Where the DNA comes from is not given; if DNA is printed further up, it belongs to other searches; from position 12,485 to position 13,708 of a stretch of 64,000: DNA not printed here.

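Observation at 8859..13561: Formate dehydrogenase alpha subunit split into two genes, in permuted order, around a fused NuoE-NuoF gene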

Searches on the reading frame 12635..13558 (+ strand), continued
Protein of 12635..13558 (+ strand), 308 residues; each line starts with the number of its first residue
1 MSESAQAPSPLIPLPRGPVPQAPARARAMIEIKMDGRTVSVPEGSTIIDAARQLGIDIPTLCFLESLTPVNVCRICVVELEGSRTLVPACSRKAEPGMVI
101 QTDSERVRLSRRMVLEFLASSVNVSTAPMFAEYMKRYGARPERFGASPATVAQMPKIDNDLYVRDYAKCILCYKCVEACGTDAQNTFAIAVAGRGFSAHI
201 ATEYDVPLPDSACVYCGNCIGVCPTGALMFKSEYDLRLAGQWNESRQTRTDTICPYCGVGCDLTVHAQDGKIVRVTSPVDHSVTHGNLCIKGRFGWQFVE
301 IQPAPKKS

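Call 12: find_homologous_proteins(query=window:12635-13558:+, max_evalue=1e-20)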
Query window:12635-13558:+ (308 aa): 8000 proteins with E <= 1e-20 among 8000 candidates; the best 120 are listed.
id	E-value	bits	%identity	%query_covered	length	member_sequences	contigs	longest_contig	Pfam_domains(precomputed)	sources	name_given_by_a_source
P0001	2.0e-191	653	92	100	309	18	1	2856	PF13510.12,PF00037.33,PF12838.13,PF22117.3,PF13237.12,PF13187.12,PF04879.22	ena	-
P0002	2.7e-185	633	89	99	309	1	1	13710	PF13510.12,PF00037.33,PF13484.12,PF12838.13,PF22117.3,PF13237.12,PF13187.12,PF04879.22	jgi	jgi:predicted molibdopterin-dependent oxidoreductase YjgC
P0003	1.1e-184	631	88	99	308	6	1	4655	PF13510.12,PF00037.33,PF13484.12,PF12838.13,PF22117.3,PF13237.12,PF13187.12,PF04879.22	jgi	jgi:predicted molibdopterin-dependent oxidoreductase YjgC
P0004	9.8e-183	624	88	100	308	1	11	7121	PF13510.12,PF00037.33,PF13484.12,PF12838.13,PF22117.3,PF13237.12,PF13187.12,PF04879.22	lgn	-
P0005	4.2e-182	622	87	100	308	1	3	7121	PF13510.12,PF00037.33,PF13484.12,PF12838.13,PF22117.3,PF13237.12,PF13187.12,PF04879.22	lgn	-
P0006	8.5e-182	621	87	99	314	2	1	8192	PF13510.12,PF00037.33,PF12838.13,PF22117.3,PF13237.12,PF13187.12,PF04879.22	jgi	jgi:predicted molibdopterin-dependent oxidoreductase YjgC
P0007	1.2e-181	621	86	100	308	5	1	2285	PF13510.12,PF00037.33,PF13484.12,PF12838.13,PF22117.3,PF13237.12,PF13187.12,PF04879.22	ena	-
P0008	9.4e-180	614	87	99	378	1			PF13510.12,PF00037.33,PF13484.12,PF12838.13,PF22117.3,PF13237.12,PF04879.22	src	-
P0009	1.7e-179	614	86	99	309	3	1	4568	PF13510.12,PF00037.33,PF12838.13,PF22117.3,PF13237.12,PF04879.22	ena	-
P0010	1.5e-178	611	86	99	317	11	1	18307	PF13510.12,PF00037.33,PF13484.12,PF12838.13,PF22117.3,PF13237.12,PF13187.12,PF04879.22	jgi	jgi:predicted molibdopterin-dependent oxidoreductase YjgC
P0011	2.2e-178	610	86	99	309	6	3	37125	PF13510.12,PF00037.33,PF12838.13,PF22117.3,PF13237.12,PF04879.22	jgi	jgi:predicted molibdopterin-dependent oxidoreductase YjgC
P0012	7.7e-178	608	85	100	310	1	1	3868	PF13510.12,PF00037.33,PF13484.12,PF12838.13,PF22117.3,PF13237.12,PF13187.12,PF04879.22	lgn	-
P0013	7.8e-178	608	86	99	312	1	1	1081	PF13510.12,PF00037.33,PF13484.12,PF12838.13,PF22117.3,PF13237.12,PF13187.12,PF04879.22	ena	-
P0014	1.3e-177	607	85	100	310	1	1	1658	PF13510.12,PF00037.33,PF13484.12,PF12838.13,PF22117.3,PF13237.12,PF13187.12,PF04879.22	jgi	jgi:predicted molibdopterin-dependent oxidoreductase YjgC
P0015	1.4e-177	607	86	100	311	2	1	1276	PF13510.12,PF00037.33,PF13484.12,PF12838.13,PF22117.3,PF13237.12,PF13187.12,PF04879.22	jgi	-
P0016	7.1e-177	605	85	99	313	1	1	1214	PF13510.12,PF00037.33,PF13484.12,PF12838.13,PF22117.3,PF13237.12,PF13187.12,PF04879.22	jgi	jgi:predicted molibdopterin-dependent oxidoreductase YjgC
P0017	8.9e-177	605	84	100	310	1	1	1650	PF13510.12,PF00037.33,PF13484.12,PF12838.13,PF22117.3,PF13237.12,PF13187.12,PF04879.22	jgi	jgi:predicted molibdopterin-dependent oxidoreductase YjgC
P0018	1.2e-176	604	86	98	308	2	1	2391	PF13510.12,PF00037.33,PF13484.12,PF12838.13,PF22117.3,PF13237.12,PF13187.12,PF04879.22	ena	-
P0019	1.5e-176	604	84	100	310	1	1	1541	PF13510.12,PF00037.33,PF13484.12,PF12838.13,PF22117.3,PF13237.12,PF13187.12,PF04879.22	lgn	-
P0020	2.0e-176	604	85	99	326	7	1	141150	PF13510.12,PF00037.33,PF13484.12,PF12838.13,PF22117.3,PF13237.12,PF13187.12,PF04879.22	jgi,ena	-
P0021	2.0e-176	604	85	99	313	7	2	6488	PF13510.12,PF00037.33,PF13484.12,PF12838.13,PF22117.3,PF13237.12,PF13187.12,PF04879.22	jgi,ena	-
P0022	2.5e-176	603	84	100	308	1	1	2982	PF13510.12,PF00037.33,PF13484.12,PF12838.13,PF22117.3,PF13237.12,PF13187.12,PF04879.22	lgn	-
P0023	2.7e-176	603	86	99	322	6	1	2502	PF13510.12,PF00037.33,PF13484.12,PF12838.13,PF22117.3,PF13237.12,PF13187.12,PF04879.22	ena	-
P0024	2.8e-176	603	85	99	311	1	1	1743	PF13510.12,PF00037.33,PF13484.12,PF12838.13,PF22117.3,PF13237.12,PF13187.12,PF04879.22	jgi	jgi:predicted molibdopterin-dependent oxidoreductase YjgC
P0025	3.0e-176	603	84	100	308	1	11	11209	PF13510.12,PF00037.33,PF13484.12,PF12838.13,PF22117.3,PF13237.12,PF13187.12,PF04879.22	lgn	-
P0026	3.3e-176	603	85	99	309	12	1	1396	PF13510.12,PF00037.33,PF13484.12,PF12838.13,PF22117.3,PF13237.12,PF13187.12,PF04879.22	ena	-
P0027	3.5e-176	603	85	99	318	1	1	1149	PF13510.12,PF00037.33,PF13484.12,PF12838.13,PF22117.3,PF13237.12,PF13187.12,PF04879.22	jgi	jgi:predicted molibdopterin-dependent oxidoreductase YjgC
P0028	9.3e-176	601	83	100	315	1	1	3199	PF13510.12,PF00037.33,PF13484.12,PF12838.13,PF22117.3,PF13237.12,PF13187.12,PF04879.22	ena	-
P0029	1.6e-175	601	84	100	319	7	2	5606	PF13510.12,PF00037.33,PF12838.13,PF22117.3,PF13237.12,PF13187.12,PF04879.22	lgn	-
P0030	1.7e-175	600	83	100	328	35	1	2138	PF13510.12,PF00037.33,PF12838.13,PF22117.3,PF13237.12,PF13187.12,PF04879.22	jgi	jgi:predicted molibdopterin-dependent oxidoreductase YjgC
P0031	1.8e-175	600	84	100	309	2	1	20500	PF13510.12,PF00037.33,PF13484.12,PF12838.13,PF22117.3,PF13237.12,PF13187.12,PF04879.22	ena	-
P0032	2.0e-175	600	84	99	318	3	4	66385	PF13510.12,PF00037.33,PF12838.13,PF22117.3,PF13237.12,PF13187.12,PF04879.22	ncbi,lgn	-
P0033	2.3e-175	600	84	100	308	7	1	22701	PF13510.12,PF00037.33,PF12838.13,PF22117.3,PF13237.12,PF13187.12,PF04879.22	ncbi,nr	ncbi:MAG TPA: 2Fe-2S iron-sulfur cluster-binding protein [Candidatus Acidoferrum sp.]|nr:2Fe-2S iron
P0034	2.4e-175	600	83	100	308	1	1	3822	PF13510.12,PF00037.33,PF12838.13,PF22117.3,PF13237.12,PF13187.12,PF04879.22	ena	-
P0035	4.4e-175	599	83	100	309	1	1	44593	PF13510.12,PF00037.33,PF13484.12,PF12838.13,PF22117.3,PF13237.12,PF13187.12,PF04879.22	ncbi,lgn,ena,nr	ncbi:MAG TPA: 2Fe-2S iron-sulfur cluster-binding protein [Candidatus Acidoferrales bacterium]|nr:2Fe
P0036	4.7e-175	599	85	99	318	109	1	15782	PF13510.12,PF00037.33,PF12838.13,PF22117.3,PF13237.12,PF13187.12,PF04879.22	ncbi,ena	-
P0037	5.1e-175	599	83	100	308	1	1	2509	PF13510.12,PF00037.33,PF13484.12,PF12838.13,PF22117.3,PF13237.12,PF13187.12,PF04879.22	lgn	-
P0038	5.2e-175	599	85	97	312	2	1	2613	PF13510.12,PF00037.33,PF13484.12,PF12838.13,PF22117.3,PF13237.12,PF13187.12,PF04879.22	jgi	jgi:predicted molibdopterin-dependent oxidoreductase YjgC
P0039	7.4e-175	598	84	100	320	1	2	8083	PF13510.12,PF00037.33,PF12838.13,PF22117.3,PF13237.12,PF13187.12,PF04879.22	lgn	-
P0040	9.7e-175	598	83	99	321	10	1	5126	PF13510.12,PF00037.33,PF12838.13,PF22117.3,PF13237.12,PF13187.12,PF04879.22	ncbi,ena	-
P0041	9.7e-175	598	83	99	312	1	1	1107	PF13510.12,PF00037.33,PF13484.12,PF12838.13,PF22117.3,PF13237.12,PF13187.12,PF04879.22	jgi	jgi:predicted molibdopterin-dependent oxidoreductase YjgC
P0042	1.3e-174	598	84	100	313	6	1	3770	PF13510.12,PF00037.33,PF13484.12,PF12838.13,PF22117.3,PF13237.12,PF13187.12,PF04879.22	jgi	-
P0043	1.9e-174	597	84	99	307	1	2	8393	PF13510.12,PF00037.33,PF12838.13,PF22117.3,PF13237.12,PF13187.12,PF04879.22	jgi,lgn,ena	-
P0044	2.5e-174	597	83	98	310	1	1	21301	PF13510.12,PF00037.33,PF12838.13,PF22117.3,PF13237.12,PF13187.12,PF04879.22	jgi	jgi:predicted molibdopterin-dependent oxidoreductase YjgC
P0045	2.8e-174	597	83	99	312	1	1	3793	PF13510.12,PF00037.33,PF13484.12,PF12838.13,PF22117.3,PF13237.12,PF13187.12,PF04879.22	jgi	jgi:predicted molibdopterin-dependent oxidoreductase YjgC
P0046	3.1e-174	596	83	100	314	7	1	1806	PF13510.12,PF00037.33,PF13484.12,PF12838.13,PF22117.3,PF13237.12,PF13187.12,PF04879.22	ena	-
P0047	3.4e-174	596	84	97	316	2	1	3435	PF13510.12,PF00037.33,PF13484.12,PF12838.13,PF22117.3,PF13237.12,PF13187.12,PF04879.22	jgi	jgi:predicted molibdopterin-dependent oxidoreductase YjgC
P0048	3.7e-174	596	83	99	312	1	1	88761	PF13510.12,PF00037.33,PF13484.12,PF12838.13,PF22117.3,PF13237.12,PF13187.12,PF04879.22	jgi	jgi:predicted molibdopterin-dependent oxidoreductase YjgC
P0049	5.1e-174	596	84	98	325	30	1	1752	PF13510.12,PF00037.33,PF13484.12,PF12838.13,PF22117.3,PF13237.12,PF13187.12,PF04879.22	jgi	jgi:predicted molibdopterin-dependent oxidoreductase YjgC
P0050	9.5e-174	595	82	99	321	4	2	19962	PF13510.12,PF00037.33,PF12838.13,PF22117.3,PF13237.12,PF13187.12,PF04879.22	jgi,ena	-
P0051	9.9e-174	595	81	100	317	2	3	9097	PF13510.12,PF00037.33,PF12838.13,PF22117.3,PF13237.12,PF13187.12,PF04879.22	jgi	jgi:predicted molibdopterin-dependent oxidoreductase YjgC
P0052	1.9e-173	594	82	99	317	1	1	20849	PF13510.12,PF00037.33,PF13484.12,PF12838.13,PF22117.3,PF13237.12,PF13187.12,PF04879.22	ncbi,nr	ncbi:MAG: Fe-S-binding domain-containing protein [Terriglobia bacterium]|nr:MAG: Fe-S-binding domain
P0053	2.0e-173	594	82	99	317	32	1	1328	PF13510.12,PF00037.33,PF12838.13,PF22117.3,PF13237.12,PF13187.12,PF04879.22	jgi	jgi:predicted molibdopterin-dependent oxidoreductase YjgC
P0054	2.2e-173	594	82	99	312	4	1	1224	PF13510.12,PF00037.33,PF12838.13,PF22117.3,PF13237.12,PF13187.12,PF04879.22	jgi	jgi:predicted molibdopterin-dependent oxidoreductase YjgC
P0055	2.3e-173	593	84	99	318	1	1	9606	PF13510.12,PF00037.33,PF13484.12,PF12838.13,PF22117.3,PF13237.12,PF13187.12,PF04879.22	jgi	jgi:predicted molibdopterin-dependent oxidoreductase YjgC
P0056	3.3e-173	593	82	99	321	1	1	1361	PF13510.12,PF00037.33,PF12838.13,PF22117.3,PF13237.12,PF13187.12,PF04879.22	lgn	-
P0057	3.6e-173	593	83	100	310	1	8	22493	PF13510.12,PF00037.33,PF13484.12,PF12838.13,PF22117.3,PF13237.12,PF13187.12,PF04879.22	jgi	jgi:predicted molibdopterin-dependent oxidoreductase YjgC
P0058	4.0e-173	593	83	100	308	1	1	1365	PF13510.12,PF00037.33,PF13484.12,PF12838.13,PF22117.3,PF13237.12,PF13187.12,PF04879.22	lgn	-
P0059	4.0e-173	593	82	99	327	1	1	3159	PF13510.12,PF00037.33,PF12838.13,PF22117.3,PF13237.12,PF13187.12,PF04879.22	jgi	jgi:predicted molibdopterin-dependent oxidoreductase YjgC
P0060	4.1e-173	593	82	99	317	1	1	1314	PF13510.12,PF00037.33,PF13484.12,PF12838.13,PF22117.3,PF13237.12,PF13187.12,PF04879.22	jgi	jgi:predicted molibdopterin-dependent oxidoreductase YjgC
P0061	5.7e-173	592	82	100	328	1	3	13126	PF13510.12,PF00037.33,PF12838.13,PF22117.3,PF13237.12,PF13187.12,PF04879.22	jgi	jgi:predicted molibdopterin-dependent oxidoreductase YjgC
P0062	5.9e-173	592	84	97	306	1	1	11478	PF13510.12,PF00037.33,PF13484.12,PF12838.13,PF22117.3,PF13237.12,PF04879.22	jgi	jgi:predicted molibdopterin-dependent oxidoreductase YjgC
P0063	7.6e-173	592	83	98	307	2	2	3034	PF13510.12,PF00037.33,PF13484.12,PF12838.13,PF22117.3,PF13237.12,PF13187.12,PF04879.22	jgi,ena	-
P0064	1.0e-172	591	83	98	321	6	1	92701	PF13510.12,PF00037.33,PF12838.13,PF22117.3,PF13237.12,PF13187.12,PF04879.22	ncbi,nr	ncbi:MAG TPA: 2Fe-2S iron-sulfur cluster-binding protein [Candidatus Angelobacter sp.]|nr:2Fe-2S iro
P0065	1.1e-172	591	82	100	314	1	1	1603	PF13510.12,PF00037.33,PF13484.12,PF12838.13,PF22117.3,PF13237.12,PF13187.12,PF04879.22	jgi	jgi:predicted molibdopterin-dependent oxidoreductase YjgC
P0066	1.2e-172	591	83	99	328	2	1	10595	PF13510.12,PF00037.33,PF12838.13,PF22117.3,PF13237.12,PF13187.12,PF04879.22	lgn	-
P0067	1.3e-172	591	84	97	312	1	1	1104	PF13510.12,PF00037.33,PF13484.12,PF12838.13,PF22117.3,PF13237.12,PF13187.12,PF04879.22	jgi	jgi:predicted molibdopterin-dependent oxidoreductase YjgC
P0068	1.3e-172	591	83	97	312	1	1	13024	PF13510.12,PF00037.33,PF13484.12,PF12838.13,PF22117.3,PF13237.12,PF13187.12,PF04879.22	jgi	jgi:predicted molibdopterin-dependent oxidoreductase YjgC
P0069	1.4e-172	591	83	99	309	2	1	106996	PF13510.12,PF00037.33,PF13484.12,PF12838.13,PF22117.3,PF13237.12,PF13187.12,PF04879.22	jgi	jgi:predicted molibdopterin-dependent oxidoreductase YjgC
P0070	1.4e-172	591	82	99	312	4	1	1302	PF13510.12,PF00037.33,PF13484.12,PF12838.13,PF22117.3,PF13237.12,PF13187.12,PF04879.22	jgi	jgi:predicted molibdopterin-dependent oxidoreductase YjgC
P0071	1.9e-172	590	82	99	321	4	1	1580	PF13510.12,PF00037.33,PF12838.13,PF22117.3,PF13237.12,PF13187.12,PF04879.22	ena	-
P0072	2.0e-172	590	82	100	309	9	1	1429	PF13510.12,PF00037.33,PF13484.12,PF12838.13,PF22117.3,PF13237.12,PF13187.12,PF04879.22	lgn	-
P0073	3.6e-172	590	83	99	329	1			PF13510.12,PF00037.33,PF12838.13,PF22117.3,PF13237.12,PF13187.12,PF04879.22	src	-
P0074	3.6e-172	590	84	96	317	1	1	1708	PF13510.12,PF00037.33,PF13484.12,PF12838.13,PF22117.3,PF13237.12,PF04879.22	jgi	jgi:predicted molibdopterin-dependent oxidoreductase YjgC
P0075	3.9e-172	589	83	100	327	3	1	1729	PF13510.12,PF00037.33,PF13484.12,PF12838.13,PF22117.3,PF13237.12,PF13187.12,PF04879.22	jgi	jgi:predicted molibdopterin-dependent oxidoreductase YjgC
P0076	4.1e-172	589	82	99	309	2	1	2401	PF13510.12,PF00037.33,PF13484.12,PF12838.13,PF22117.3,PF13237.12,PF13187.12,PF04879.22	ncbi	-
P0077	4.2e-172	589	82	100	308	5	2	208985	PF13510.12,PF00037.33,PF12838.13,PF22117.3,PF13237.12,PF13187.12,PF04879.22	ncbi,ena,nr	ncbi:MAG TPA: 2Fe-2S iron-sulfur cluster-binding protein [Candidatus Acidoferrales bacterium]|nr:2Fe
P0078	5.7e-172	589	86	97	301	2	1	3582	PF13510.12,PF00037.33,PF13484.12,PF12838.13,PF22117.3,PF13237.12,PF13187.12,PF04879.22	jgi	jgi:predicted molibdopterin-dependent oxidoreductase YjgC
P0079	5.8e-172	589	82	97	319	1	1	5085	PF13510.12,PF00037.33,PF13484.12,PF12838.13,PF22117.3,PF13237.12,PF04879.22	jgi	jgi:predicted molibdopterin-dependent oxidoreductase YjgC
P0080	6.7e-172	589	84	98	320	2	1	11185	PF13510.12,PF00037.33,PF12838.13,PF13237.12,PF04879.22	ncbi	-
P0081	6.7e-172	589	83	98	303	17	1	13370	PF13510.12,PF00037.33,PF12838.13,PF22117.3,PF13237.12,PF13187.12,PF04879.22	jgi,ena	jgi:predicted molibdopterin-dependent oxidoreductase YjgC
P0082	7.5e-172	589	81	100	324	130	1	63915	PF13510.12,PF00037.33,PF13484.12,PF12838.13,PF22117.3,PF13237.12,PF13187.12,PF04879.22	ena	-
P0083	8.5e-172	588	82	100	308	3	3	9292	PF13510.12,PF00037.33,PF13484.12,PF12838.13,PF22117.3,PF13237.12,PF13187.12,PF04879.22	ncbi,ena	-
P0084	9.4e-172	588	82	99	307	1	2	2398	PF13510.12,PF00037.33,PF13484.12,PF12838.13,PF22117.3,PF13237.12,PF13187.12,PF04879.22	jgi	-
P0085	1.2e-171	588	82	99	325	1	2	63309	PF13510.12,PF00037.33,PF13484.12,PF12838.13,PF22117.3,PF13237.12,PF13187.12,PF04879.22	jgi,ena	-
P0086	1.4e-171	588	82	99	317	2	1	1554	PF13510.12,PF00037.33,PF12838.13,PF22117.3,PF13187.12,PF04879.22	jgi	jgi:predicted molibdopterin-dependent oxidoreductase YjgC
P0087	1.4e-171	588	82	99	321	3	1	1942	PF13510.12,PF00037.33,PF12838.13,PF22117.3,PF13237.12,PF13187.12,PF04879.22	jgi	-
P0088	1.4e-171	588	82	100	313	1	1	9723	PF13510.12,PF00037.33,PF13484.12,PF12838.13,PF22117.3,PF13237.12,PF13187.12,PF04879.22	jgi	jgi:predicted molibdopterin-dependent oxidoreductase YjgC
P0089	1.7e-171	587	82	98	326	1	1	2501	PF13510.12,PF00037.33,PF12838.13,PF22117.3,PF13237.12,PF13187.12,PF04879.22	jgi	jgi:predicted molibdopterin-dependent oxidoreductase YjgC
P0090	1.9e-171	587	82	99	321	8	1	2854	PF13510.12,PF00037.33,PF12838.13,PF22117.3,PF13237.12,PF13187.12,PF04879.22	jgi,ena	-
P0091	1.9e-171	587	82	99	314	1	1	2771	PF13510.12,PF00037.33,PF12838.13,PF22117.3,PF13187.12,PF04879.22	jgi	jgi:predicted molibdopterin-dependent oxidoreductase YjgC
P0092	2.1e-171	587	82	100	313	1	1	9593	PF13510.12,PF00037.33,PF13484.12,PF12838.13,PF22117.3,PF13237.12,PF13187.12,PF04879.22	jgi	jgi:predicted molibdopterin-dependent oxidoreductase YjgC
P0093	2.2e-171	587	82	99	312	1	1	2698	PF13510.12,PF00037.33,PF13484.12,PF12838.13,PF22117.3,PF13237.12,PF13187.12,PF04879.22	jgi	jgi:predicted molibdopterin-dependent oxidoreductase YjgC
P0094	2.4e-171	587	82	100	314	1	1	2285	PF13510.12,PF00037.33,PF13484.12,PF12838.13,PF22117.3,PF13237.12,PF13187.12,PF04879.22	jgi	jgi:predicted molibdopterin-dependent oxidoreductase YjgC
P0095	2.4e-171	587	82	99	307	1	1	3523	PF13510.12,PF00037.33,PF13484.12,PF12838.13,PF22117.3,PF13237.12,PF13187.12,PF04879.22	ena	-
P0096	3.2e-171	586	83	99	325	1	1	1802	PF13510.12,PF00037.33,PF12838.13,PF22117.3,PF13237.12,PF13187.12,PF04879.22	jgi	jgi:predicted molibdopterin-dependent oxidoreductase YjgC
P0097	3.6e-171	586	82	98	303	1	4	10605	PF13510.12,PF00037.33,PF13484.12,PF12838.13,PF22117.3,PF13237.12,PF13187.12,PF04879.22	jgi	jgi:predicted molibdopterin-dependent oxidoreductase YjgC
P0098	3.7e-171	586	81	99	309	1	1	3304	PF13510.12,PF00037.33,PF13484.12,PF12838.13,PF22117.3,PF13237.12,PF13187.12,PF04879.22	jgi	jgi:predicted molibdopterin-dependent oxidoreductase YjgC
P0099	3.8e-171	586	83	98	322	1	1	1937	PF13510.12,PF00037.33,PF12838.13,PF22117.3,PF13237.12,PF13187.12,PF04879.22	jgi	jgi:predicted molibdopterin-dependent oxidoreductase YjgC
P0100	4.0e-171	586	82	99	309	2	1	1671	PF13510.12,PF00037.33,PF13484.12,PF12838.13,PF22117.3,PF13237.12,PF13187.12,PF04879.22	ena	-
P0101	4.6e-171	586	81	99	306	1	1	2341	PF13510.12,PF00037.33,PF13484.12,PF12838.13,PF22117.3,PF13237.12,PF13187.12,PF04879.22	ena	-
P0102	4.7e-171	586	80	99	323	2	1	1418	PF13510.12,PF00037.33,PF13484.12,PF12838.13,PF22117.3,PF13237.12,PF13187.12,PF04879.22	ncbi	-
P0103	4.7e-171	586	83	99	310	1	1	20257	PF13510.12,PF00037.33,PF13484.12,PF12838.13,PF22117.3,PF13237.12,PF13187.12,PF04879.22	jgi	jgi:predicted molibdopterin-dependent oxidoreductase YjgC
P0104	4.8e-171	586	83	98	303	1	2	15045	PF13510.12,PF00037.33,PF13484.12,PF12838.13,PF22117.3,PF13237.12,PF13187.12,PF04879.22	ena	-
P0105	5.4e-171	586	82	98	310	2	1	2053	PF13510.12,PF00037.33,PF12838.13,PF22117.3,PF13237.12,PF13187.12,PF04879.22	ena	-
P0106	6.7e-171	585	83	98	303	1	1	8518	PF13510.12,PF00037.33,PF12838.13,PF22117.3,PF13237.12,PF13187.12,PF04879.22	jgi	jgi:predicted molibdopterin-dependent oxidoreductase YjgC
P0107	6.8e-171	585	81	99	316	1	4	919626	PF13510.12,PF00037.33,PF12838.13,PF22117.3,PF13237.12,PF04879.22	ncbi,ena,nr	ncbi:MAG: (2Fe-2S)-binding protein [Acidobacteriia bacterium]|nr:(2Fe-2S)-binding protein [Terriglob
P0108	7.3e-171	585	83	98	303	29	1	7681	PF13510.12,PF00037.33,PF13484.12,PF12838.13,PF22117.3,PF13237.12,PF13187.12,PF04879.22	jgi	-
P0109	9.4e-171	585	83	97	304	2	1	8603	PF13510.12,PF00037.33,PF12838.13,PF22117.3,PF13237.12,PF13187.12,PF04879.22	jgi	jgi:predicted molibdopterin-dependent oxidoreductase YjgC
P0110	9.7e-171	585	83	99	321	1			PF13510.12,PF00037.33,PF12838.13,PF22117.3,PF13237.12,PF13187.12,PF04879.22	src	-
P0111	9.7e-171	585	83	96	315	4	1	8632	PF13510.12,PF00037.33,PF13484.12,PF12838.13,PF22117.3,PF13237.12,PF13187.12,PF04879.22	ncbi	-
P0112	1.1e-170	585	85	96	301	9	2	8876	PF13510.12,PF00037.33,PF12838.13,PF22117.3,PF13237.12,PF04879.22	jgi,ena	jgi:predicted molibdopterin-dependent oxidoreductase YjgC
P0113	1.2e-170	585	82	100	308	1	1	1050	PF13510.12,PF00037.33,PF13484.12,PF12838.13,PF22117.3,PF13237.12,PF13187.12,PF04879.22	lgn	-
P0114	1.4e-170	584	82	98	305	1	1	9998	PF13510.12,PF00037.33,PF13484.12,PF12838.13,PF22117.3,PF13237.12,PF13187.12,PF04879.22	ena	-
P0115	1.4e-170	584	84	97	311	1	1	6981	PF13510.12,PF00037.33,PF13484.12,PF12838.13,PF22117.3,PF13237.12,PF13187.12,PF04879.22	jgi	jgi:predicted molibdopterin-dependent oxidoreductase YjgC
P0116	1.5e-170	584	82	98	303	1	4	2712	PF13510.12,PF00037.33,PF13484.12,PF12838.13,PF22117.3,PF13237.12,PF13187.12,PF04879.22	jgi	jgi:predicted molibdopterin-dependent oxidoreductase YjgC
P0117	1.9e-170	584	81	99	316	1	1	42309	PF13510.12,PF00037.33,PF13484.12,PF12838.13,PF22117.3,PF13237.12,PF04879.22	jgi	-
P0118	2.7e-170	583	81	100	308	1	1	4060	PF13510.12,PF00037.33,PF13484.12,PF12838.13,PF22117.3,PF13237.12,PF13187.12,PF04879.22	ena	-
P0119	2.9e-170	583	84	97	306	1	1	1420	PF13510.12,PF00037.33,PF13484.12,PF12838.13,PF22117.3,PF13237.12,PF04879.22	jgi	jgi:predicted molibdopterin-dependent oxidoreductase YjgC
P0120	2.9e-170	583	81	99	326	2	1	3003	PF13510.12,PF00037.33,PF13484.12,PF12838.13,PF22117.3,PF13237.12,PF13187.12,PF04879.22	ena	-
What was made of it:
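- More than 120 clusters of roughly 300-330-aa Fe-S pieces exist (call 12).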
